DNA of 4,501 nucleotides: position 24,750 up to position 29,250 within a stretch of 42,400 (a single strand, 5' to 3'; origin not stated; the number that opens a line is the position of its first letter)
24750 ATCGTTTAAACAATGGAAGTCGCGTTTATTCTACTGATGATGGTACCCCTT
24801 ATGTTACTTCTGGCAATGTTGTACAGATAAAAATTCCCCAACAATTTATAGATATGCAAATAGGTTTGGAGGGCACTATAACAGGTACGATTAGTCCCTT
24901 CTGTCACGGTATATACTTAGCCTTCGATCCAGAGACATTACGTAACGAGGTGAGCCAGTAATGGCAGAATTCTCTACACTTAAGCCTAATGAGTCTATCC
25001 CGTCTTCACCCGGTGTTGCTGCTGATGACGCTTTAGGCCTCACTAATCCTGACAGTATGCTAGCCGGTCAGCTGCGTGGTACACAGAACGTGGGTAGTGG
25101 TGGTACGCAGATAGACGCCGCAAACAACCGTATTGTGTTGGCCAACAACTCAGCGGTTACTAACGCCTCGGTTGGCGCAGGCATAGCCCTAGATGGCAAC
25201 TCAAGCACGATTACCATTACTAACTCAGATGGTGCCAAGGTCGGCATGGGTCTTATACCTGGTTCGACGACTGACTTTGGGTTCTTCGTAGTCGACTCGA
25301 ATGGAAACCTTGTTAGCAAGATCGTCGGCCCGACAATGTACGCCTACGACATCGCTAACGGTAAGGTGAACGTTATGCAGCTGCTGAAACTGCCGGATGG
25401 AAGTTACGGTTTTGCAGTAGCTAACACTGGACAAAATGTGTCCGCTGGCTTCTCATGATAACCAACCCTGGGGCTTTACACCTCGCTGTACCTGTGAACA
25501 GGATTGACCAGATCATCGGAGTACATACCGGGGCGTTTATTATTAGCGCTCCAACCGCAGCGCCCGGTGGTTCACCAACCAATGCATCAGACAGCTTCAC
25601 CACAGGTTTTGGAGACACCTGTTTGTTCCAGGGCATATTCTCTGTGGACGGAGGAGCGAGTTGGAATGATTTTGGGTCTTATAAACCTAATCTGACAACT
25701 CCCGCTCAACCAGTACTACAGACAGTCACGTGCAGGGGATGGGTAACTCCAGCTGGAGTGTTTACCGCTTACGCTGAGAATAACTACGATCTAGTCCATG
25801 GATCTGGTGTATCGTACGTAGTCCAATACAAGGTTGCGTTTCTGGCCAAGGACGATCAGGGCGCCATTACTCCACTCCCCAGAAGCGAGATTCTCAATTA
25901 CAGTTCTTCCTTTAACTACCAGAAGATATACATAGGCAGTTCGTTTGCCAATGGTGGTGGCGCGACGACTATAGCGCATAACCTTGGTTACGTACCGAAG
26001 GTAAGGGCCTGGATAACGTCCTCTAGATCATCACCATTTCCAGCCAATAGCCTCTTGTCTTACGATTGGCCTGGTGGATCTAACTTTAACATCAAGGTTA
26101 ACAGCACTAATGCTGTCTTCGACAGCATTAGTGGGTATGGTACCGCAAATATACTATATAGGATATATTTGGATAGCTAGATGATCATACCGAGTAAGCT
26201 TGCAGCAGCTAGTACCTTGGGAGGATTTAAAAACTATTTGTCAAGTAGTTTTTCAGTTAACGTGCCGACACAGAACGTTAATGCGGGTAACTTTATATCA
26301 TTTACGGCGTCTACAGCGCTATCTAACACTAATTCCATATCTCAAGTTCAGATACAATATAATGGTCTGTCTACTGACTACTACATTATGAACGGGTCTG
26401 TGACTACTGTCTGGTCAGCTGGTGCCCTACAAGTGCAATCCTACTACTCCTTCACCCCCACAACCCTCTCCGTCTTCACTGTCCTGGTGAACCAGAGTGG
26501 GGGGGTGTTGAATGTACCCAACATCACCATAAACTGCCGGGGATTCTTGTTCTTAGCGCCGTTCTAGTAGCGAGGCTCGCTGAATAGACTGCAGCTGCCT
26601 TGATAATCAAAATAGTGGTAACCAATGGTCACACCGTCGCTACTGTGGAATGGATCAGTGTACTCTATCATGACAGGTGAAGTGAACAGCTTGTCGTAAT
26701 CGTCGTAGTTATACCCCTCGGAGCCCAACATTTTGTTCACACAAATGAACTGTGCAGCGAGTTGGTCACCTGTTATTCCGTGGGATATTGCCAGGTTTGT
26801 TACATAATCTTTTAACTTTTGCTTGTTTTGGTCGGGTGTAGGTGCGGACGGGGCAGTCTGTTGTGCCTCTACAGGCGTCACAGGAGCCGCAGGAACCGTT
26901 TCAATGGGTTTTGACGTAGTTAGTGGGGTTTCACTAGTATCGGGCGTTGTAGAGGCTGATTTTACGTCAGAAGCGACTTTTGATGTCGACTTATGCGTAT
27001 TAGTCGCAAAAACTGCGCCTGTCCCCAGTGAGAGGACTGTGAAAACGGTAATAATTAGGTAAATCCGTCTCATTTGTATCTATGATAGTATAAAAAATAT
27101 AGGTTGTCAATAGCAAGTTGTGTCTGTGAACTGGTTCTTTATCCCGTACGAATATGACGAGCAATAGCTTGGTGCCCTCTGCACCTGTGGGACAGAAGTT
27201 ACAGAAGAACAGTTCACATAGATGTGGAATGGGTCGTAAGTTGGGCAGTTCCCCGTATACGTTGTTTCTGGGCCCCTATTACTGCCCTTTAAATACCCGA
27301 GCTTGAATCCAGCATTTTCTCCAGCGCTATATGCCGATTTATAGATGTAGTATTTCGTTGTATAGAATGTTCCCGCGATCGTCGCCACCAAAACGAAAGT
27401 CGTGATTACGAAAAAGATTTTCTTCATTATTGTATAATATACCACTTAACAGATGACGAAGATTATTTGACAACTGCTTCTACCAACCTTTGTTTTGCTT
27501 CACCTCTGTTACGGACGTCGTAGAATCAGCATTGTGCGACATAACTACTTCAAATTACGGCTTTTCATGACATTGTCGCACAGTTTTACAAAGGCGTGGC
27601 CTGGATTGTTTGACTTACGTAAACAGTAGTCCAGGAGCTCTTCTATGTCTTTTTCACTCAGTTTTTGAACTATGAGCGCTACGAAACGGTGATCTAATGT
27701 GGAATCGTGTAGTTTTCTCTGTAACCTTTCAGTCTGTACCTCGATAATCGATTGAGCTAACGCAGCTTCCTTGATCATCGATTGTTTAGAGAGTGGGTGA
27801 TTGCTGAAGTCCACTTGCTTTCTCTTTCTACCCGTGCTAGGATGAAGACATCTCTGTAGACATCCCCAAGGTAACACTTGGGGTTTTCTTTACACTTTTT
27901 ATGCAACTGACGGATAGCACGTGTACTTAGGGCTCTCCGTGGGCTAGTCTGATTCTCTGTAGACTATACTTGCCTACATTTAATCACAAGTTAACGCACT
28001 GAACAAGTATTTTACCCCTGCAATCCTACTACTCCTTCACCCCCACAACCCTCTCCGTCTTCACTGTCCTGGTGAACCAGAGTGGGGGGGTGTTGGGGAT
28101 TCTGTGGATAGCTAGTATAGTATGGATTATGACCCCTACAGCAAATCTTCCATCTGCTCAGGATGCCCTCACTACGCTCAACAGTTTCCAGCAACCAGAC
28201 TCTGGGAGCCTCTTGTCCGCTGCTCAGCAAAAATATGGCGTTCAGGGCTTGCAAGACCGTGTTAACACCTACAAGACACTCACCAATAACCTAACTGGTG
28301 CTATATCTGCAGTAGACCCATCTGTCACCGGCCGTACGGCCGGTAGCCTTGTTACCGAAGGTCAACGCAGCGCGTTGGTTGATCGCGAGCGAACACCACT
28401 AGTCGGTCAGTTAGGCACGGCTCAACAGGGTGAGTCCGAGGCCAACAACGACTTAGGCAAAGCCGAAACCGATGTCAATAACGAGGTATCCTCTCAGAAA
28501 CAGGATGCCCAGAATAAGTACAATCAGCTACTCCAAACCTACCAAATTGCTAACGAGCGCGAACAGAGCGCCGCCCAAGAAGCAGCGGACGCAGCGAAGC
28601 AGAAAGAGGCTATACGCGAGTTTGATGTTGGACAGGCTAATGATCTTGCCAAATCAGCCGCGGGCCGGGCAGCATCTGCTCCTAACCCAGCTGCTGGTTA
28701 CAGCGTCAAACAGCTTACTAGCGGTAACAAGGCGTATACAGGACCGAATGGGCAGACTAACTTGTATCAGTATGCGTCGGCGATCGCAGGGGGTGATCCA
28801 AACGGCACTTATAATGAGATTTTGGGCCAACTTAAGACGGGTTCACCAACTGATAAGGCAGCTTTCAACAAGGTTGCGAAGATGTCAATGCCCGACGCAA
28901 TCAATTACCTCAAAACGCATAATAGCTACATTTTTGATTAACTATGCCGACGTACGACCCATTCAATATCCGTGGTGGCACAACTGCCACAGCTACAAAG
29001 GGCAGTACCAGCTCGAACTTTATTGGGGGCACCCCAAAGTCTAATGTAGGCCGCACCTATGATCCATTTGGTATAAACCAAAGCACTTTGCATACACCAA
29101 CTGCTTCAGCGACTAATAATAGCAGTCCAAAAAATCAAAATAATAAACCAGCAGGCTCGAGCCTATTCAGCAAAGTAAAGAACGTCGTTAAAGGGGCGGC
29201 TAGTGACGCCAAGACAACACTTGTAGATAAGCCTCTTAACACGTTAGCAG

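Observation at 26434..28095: Antisense 3-gene cassette flanked by perfect 77-bp direct repeats inside the tail gene block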

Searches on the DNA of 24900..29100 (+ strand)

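Call 7: search_dna_similar(query=window:24900-29100:+, collection=phages, mode=distant, max_rows=30)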
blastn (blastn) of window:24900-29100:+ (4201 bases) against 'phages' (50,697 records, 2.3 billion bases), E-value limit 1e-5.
No match.

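Call 42: search_rna_families(source=window, start=26000, end=28400, threshold=evalue, max_evalue=1)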
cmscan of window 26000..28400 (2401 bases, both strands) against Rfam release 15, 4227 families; matches with E-value up to 1: 0.
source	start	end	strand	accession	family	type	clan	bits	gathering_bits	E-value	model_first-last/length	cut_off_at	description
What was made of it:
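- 27815..27986 (-): Conserved non-coding leader and putative promoter of c89. It contains an extended -10 box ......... (27978-27986) and hairpins P1 27945-27966, P2 27864-27883 and P3 27847-27864. The 11-mer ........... occurs twice (27954-27964 and 27851-27861). No Rfam match (call 42).
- On Known RNA families (Rfam 15): No match at E up to 1 in 26000-28400 (call 42).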

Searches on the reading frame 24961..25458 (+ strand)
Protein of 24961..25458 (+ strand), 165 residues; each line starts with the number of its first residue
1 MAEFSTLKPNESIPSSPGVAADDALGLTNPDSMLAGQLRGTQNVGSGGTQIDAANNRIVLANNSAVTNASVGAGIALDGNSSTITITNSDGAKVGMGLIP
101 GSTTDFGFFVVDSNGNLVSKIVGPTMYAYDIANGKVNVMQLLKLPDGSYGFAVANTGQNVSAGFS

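Call 8: search_protein_families(library=pfam, proteins=[window:24961-25458:+], max_evalue=0.1)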
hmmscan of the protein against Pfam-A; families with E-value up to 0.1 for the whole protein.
window:24961-25458:+ (165 aa): 1 family
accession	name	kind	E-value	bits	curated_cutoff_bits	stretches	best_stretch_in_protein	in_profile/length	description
PF19079.5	CFSR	-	0.075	13.7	27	0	81-93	18-30/49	Collagen-flanked surface repeat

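Call 9: search_protein_families(library=phrogs, proteins=[window:24961-25458:+], max_evalue=0.01)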
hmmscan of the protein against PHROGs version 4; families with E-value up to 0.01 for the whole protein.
window:24961-25458:+ (165 aa): 0 families

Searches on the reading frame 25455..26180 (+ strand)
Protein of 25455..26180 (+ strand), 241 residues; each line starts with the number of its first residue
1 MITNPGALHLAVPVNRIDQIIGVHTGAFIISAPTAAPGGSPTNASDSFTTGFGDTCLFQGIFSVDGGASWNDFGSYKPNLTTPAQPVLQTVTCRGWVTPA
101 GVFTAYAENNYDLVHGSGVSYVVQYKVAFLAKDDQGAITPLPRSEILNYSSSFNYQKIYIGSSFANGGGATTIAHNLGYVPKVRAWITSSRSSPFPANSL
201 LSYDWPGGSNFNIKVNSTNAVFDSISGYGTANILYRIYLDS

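Call 8: search_protein_families(library=pfam, proteins=[window:25455-26180:+], max_evalue=0.1)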
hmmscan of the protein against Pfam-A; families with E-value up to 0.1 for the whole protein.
window:25455-26180:+ (241 aa): 0 families

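Call 9: search_protein_families(library=phrogs, proteins=[window:25455-26180:+], max_evalue=0.01)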
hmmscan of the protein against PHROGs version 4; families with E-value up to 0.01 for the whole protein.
window:25455-26180:+ (241 aa): 0 families

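Call 11: find_related_loci(query=window:25455-26180:+, collection=viral_contigs, flank=8000)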
Query window:25455-26180:+ (241 aa) in viral_contigs; peptide patterns used: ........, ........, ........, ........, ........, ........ (x = any residue, [..] = any of these).
26 stretches matched a pattern; 8 encode a relative of the query (tblastn E <= 1e-3); 8 distinct loci.
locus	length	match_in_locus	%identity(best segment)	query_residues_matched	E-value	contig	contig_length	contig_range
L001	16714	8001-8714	68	2-241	3e-111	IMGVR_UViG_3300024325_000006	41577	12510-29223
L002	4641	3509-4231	39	1-241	6e-39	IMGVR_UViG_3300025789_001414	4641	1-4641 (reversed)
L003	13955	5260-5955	31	17-238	1e-21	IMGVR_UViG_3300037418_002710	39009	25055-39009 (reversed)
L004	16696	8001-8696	32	17-238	2e-21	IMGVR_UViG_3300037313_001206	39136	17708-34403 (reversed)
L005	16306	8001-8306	30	147-240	2e-5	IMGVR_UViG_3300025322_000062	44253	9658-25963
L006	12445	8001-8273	30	163-241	3e-4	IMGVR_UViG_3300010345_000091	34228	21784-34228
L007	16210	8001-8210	34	163-221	4e-4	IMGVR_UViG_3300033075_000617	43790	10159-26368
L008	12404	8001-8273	30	163-241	3e-4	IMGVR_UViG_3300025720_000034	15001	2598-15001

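Call 48: search_protein_families(library=pfam, proteins=[L004:9084-9611:-], max_evalue=5)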
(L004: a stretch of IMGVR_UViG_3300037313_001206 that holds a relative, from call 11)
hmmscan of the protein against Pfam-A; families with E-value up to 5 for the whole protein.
L004:9084-9611:- (175 aa): 0 families

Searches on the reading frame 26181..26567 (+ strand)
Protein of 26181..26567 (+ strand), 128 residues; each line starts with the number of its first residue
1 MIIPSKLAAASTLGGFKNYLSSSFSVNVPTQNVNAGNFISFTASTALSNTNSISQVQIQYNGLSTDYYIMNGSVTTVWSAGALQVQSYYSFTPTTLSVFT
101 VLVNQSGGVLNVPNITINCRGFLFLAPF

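Call 8: search_protein_families(library=pfam, proteins=[window:26181-26567:+], max_evalue=0.1)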
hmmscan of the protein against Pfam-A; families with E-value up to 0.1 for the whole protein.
window:26181-26567:+ (128 aa): 0 families

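Call 9: search_protein_families(library=phrogs, proteins=[window:26181-26567:+], max_evalue=0.01)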
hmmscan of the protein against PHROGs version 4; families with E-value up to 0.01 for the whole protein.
window:26181-26567:+ (128 aa): 0 families

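Call 15: find_encoding_contigs(protein=window:26181-26567:+, flank=6000, max_places=10)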
Protein window:26181-26567:+ (128 aa): no gene with exactly this product is on record in the collection.

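Call 30: find_related_loci(query=A2, collection=viral_contigs, flank=4000)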
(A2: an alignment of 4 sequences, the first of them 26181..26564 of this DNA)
Query A2 (128 aa) in viral_contigs; peptide patterns used: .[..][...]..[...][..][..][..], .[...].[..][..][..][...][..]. (x = any residue, [..] = any of these).
99 stretches matched a pattern; 6 encode a relative of the query (tblastn E <= 1e-3); 6 distinct loci.
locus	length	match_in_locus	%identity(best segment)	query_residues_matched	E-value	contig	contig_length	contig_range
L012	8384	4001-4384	67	1-128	1e-55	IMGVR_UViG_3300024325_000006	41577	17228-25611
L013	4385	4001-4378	43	7-128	5e-26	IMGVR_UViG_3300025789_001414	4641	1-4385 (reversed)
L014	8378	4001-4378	33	7-128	9e-17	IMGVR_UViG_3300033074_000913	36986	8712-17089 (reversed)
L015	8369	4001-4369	33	5-128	1e-15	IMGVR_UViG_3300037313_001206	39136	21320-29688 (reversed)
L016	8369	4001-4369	33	5-128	1e-15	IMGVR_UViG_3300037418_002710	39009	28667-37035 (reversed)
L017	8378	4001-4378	33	5-128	8e-15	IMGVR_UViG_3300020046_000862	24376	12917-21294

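Call 31: find_related_loci(query=A2, collection=metagenome_contigs, flank=4000)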
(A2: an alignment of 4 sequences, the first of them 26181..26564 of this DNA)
Query A2 (128 aa) in metagenome_contigs; peptide patterns used: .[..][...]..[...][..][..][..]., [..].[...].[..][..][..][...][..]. (x = any residue, [..] = any of these).
128 stretches matched a pattern; 13 encode a relative of the query (tblastn E <= 1e-3); 13 distinct loci.
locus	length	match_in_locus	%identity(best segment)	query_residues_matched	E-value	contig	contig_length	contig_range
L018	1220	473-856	68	1-128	1e-58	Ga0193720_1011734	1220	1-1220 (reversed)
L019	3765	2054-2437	66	1-128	5e-56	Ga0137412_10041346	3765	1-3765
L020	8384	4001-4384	67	1-128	1e-55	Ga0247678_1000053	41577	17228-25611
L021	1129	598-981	69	1-128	2e-58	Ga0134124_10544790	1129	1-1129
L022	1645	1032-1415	66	1-128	3e-56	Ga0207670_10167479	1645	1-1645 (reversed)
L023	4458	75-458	66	1-128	6e-55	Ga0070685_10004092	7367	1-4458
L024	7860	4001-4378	44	7-128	2e-26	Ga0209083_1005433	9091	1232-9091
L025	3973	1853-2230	43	7-128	1e-25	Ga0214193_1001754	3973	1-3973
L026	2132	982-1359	44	6-128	8e-22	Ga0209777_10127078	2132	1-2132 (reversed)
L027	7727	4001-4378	42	7-128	2e-20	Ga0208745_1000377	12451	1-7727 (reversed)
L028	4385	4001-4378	42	7-128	2e-20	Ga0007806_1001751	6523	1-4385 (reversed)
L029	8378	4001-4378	42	7-128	2e-20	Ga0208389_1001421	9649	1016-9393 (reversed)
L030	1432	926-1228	44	31-128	2e-19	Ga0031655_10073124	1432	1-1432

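Call 48: search_protein_families(library=pfam, proteins=[L019:2437-2925:-, L023:458-964:-], max_evalue=5)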
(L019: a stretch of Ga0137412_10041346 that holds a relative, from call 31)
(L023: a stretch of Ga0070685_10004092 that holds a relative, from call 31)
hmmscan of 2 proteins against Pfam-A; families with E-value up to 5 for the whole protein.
L019:2437-2925:- (162 aa): 1 family
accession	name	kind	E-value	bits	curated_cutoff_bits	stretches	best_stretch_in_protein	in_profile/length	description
PF02171.23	Piwi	-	0.11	12.2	28.9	1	106-142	148-188/302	Piwi domain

L023:458-964:- (168 aa): 1 family
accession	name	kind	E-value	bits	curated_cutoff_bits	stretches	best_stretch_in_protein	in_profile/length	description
PF19598.4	DUF6103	-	0.15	13.1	24.2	1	22-66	40-82/89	Family of unknown function (DUF6103)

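Call 88: find_related_loci(query=A2, collection=genome_contigs, flank=4000)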
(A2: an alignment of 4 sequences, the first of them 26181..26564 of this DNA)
Query A2 (128 aa) in genome_contigs; peptide patterns used: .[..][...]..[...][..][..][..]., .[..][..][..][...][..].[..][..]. (x = any residue, [..] = any of these).
30 stretches matched a pattern, but none encodes a relative of the query by tblastn (E <= 1e-3).
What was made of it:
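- Tried and rejected: p128 profile in reference genomes: no hit, so no host or prophage link (call 88).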

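Call 90: list_cluster_members(proteins=[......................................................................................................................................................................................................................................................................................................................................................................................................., window:26181-26564:+, window:28129-28938:+, window:25455-26177:+, window:26567-27073:-, window:27110-27427:-, window:27548-27778:-])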
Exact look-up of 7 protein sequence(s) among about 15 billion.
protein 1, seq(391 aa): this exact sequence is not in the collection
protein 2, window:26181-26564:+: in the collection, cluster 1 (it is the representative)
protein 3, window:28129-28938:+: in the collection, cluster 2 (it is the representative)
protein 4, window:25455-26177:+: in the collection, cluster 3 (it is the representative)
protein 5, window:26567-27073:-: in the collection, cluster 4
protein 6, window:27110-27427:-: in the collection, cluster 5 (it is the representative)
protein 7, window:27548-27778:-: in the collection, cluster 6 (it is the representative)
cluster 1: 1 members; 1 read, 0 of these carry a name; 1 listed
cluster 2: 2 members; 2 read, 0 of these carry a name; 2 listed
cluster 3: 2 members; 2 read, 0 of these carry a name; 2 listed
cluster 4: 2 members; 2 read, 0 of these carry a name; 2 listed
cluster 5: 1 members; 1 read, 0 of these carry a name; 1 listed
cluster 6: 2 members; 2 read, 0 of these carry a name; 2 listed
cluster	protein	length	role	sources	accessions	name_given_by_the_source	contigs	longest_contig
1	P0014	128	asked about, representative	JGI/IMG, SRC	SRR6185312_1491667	-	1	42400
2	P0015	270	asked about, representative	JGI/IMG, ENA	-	-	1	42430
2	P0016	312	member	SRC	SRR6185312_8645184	-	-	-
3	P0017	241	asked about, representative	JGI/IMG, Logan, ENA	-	-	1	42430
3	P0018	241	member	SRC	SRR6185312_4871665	-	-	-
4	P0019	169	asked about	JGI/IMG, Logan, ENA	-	-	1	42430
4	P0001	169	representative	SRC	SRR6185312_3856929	-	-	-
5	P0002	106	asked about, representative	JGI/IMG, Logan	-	-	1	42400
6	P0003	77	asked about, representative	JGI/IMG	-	-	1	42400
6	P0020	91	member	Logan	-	-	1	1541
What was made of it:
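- No fusion protein is on record (call 90).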

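Call 92: find_encoding_contigs(protein=P0020, flank=3000, max_places=5)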
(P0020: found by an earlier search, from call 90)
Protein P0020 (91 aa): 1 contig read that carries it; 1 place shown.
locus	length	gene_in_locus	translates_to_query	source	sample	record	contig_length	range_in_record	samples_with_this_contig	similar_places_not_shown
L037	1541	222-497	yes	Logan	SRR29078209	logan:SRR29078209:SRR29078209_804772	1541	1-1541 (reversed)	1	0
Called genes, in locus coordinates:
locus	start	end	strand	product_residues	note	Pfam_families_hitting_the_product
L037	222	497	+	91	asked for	-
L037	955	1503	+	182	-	-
